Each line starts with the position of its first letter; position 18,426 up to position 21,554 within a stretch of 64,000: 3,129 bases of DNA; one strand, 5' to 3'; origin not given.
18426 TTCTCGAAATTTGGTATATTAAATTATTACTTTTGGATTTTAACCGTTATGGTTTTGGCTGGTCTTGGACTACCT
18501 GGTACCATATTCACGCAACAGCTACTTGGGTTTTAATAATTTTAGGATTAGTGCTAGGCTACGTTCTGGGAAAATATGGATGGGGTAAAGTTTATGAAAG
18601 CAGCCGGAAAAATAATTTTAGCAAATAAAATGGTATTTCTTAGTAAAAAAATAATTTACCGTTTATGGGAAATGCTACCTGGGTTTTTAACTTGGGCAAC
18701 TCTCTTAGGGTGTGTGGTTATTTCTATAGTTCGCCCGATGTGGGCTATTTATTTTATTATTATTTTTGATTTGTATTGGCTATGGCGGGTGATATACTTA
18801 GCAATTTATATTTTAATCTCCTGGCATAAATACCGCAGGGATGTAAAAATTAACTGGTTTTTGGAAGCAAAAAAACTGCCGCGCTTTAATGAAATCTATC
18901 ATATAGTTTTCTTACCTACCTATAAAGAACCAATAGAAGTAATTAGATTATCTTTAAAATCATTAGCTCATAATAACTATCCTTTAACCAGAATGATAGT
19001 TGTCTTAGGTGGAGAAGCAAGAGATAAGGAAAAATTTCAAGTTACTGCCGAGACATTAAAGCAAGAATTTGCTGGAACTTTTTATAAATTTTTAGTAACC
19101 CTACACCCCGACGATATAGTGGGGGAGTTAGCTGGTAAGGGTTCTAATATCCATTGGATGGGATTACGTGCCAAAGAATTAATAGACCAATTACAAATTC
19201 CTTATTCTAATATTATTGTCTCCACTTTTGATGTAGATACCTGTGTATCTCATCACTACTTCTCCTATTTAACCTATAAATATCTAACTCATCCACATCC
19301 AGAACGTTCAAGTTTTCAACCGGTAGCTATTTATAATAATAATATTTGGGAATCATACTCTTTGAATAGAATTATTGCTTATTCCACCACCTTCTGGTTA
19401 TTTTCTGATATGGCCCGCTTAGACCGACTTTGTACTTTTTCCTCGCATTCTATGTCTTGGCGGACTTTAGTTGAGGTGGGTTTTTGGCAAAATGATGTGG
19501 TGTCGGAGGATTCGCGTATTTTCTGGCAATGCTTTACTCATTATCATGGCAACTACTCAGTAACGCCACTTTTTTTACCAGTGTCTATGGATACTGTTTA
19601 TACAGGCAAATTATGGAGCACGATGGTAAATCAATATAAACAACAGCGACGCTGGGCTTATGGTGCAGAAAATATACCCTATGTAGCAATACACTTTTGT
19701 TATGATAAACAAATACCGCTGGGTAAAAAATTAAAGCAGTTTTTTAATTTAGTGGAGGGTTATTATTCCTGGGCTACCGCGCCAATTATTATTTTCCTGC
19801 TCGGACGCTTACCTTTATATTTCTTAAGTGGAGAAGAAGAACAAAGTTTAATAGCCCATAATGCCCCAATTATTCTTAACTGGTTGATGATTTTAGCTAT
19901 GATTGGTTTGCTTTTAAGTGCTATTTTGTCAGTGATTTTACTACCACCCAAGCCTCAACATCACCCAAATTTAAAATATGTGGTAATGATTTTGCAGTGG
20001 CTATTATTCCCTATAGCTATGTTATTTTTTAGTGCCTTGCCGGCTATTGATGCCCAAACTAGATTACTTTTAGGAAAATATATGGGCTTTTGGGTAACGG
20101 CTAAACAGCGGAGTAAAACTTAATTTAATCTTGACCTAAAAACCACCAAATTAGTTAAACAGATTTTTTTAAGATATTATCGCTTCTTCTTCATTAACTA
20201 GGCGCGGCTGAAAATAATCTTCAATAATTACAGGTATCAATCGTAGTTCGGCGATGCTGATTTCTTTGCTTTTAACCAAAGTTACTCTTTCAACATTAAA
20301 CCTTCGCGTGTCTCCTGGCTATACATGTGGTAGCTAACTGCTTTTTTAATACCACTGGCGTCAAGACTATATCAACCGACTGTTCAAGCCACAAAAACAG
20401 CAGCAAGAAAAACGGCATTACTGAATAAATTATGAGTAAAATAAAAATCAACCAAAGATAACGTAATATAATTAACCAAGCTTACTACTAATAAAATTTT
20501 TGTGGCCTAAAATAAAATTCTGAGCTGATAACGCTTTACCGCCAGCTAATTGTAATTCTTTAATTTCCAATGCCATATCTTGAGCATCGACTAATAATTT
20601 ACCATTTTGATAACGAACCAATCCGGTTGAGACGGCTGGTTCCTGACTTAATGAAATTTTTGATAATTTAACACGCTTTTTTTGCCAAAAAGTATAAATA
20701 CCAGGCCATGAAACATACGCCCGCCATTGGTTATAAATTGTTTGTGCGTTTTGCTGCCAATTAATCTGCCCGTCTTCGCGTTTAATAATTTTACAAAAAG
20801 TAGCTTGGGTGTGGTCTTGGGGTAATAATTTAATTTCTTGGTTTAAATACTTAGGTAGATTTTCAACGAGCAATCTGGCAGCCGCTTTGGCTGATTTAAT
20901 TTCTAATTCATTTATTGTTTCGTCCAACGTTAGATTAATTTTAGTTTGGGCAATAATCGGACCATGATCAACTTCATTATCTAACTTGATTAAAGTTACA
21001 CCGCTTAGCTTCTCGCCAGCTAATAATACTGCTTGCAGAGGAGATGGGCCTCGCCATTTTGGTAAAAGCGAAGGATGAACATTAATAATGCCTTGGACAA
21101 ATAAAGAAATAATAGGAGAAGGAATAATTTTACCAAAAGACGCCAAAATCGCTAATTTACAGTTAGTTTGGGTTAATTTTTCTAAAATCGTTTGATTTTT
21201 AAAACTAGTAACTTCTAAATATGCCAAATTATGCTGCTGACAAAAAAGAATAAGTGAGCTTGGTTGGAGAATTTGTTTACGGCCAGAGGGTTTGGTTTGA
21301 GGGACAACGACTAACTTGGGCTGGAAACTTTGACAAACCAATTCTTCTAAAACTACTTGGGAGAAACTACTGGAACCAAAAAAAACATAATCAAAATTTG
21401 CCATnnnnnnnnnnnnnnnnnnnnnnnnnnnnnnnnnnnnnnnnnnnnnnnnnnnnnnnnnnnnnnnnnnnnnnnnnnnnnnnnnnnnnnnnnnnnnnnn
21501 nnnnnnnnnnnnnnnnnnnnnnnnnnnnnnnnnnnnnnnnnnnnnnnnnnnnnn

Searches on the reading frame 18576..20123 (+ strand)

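Call 70: search_protein_families(library=pfam, proteins=[window:18576-20123:+])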
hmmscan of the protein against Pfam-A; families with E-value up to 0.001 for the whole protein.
window:18576-20123:+ (515 aa): 1 family
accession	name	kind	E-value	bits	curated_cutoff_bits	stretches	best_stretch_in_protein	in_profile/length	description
PF13632.12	Glyco_trans_2_3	-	6.9e-08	33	27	1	215-445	2-175/198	Glycosyl transferase family group 2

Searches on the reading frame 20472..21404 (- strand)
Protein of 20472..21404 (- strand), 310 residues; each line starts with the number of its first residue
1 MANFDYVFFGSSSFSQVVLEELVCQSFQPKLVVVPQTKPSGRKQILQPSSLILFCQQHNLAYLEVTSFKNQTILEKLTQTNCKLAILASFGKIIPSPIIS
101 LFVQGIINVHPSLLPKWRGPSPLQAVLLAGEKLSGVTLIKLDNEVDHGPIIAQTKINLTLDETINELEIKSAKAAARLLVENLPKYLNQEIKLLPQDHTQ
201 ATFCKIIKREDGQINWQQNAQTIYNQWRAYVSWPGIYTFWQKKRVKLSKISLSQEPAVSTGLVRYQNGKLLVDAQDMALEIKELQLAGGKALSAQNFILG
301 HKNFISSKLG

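Call 76: search_protein_families(library=pfam, proteins=[window:20472-21404:-])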
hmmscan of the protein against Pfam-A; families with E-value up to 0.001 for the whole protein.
window:20472-21404:- (310 aa): 2 families
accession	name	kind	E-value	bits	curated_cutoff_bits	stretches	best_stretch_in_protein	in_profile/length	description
PF00551.24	Formyl_trans_N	-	4.8e-34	118.1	26.1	1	8-182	5-180/181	Formyl transferase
PF02911.23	Formyl_trans_C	-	2.5e-23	82.6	21.1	1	207-301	2-99/100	Formyl transferase, C-terminal domain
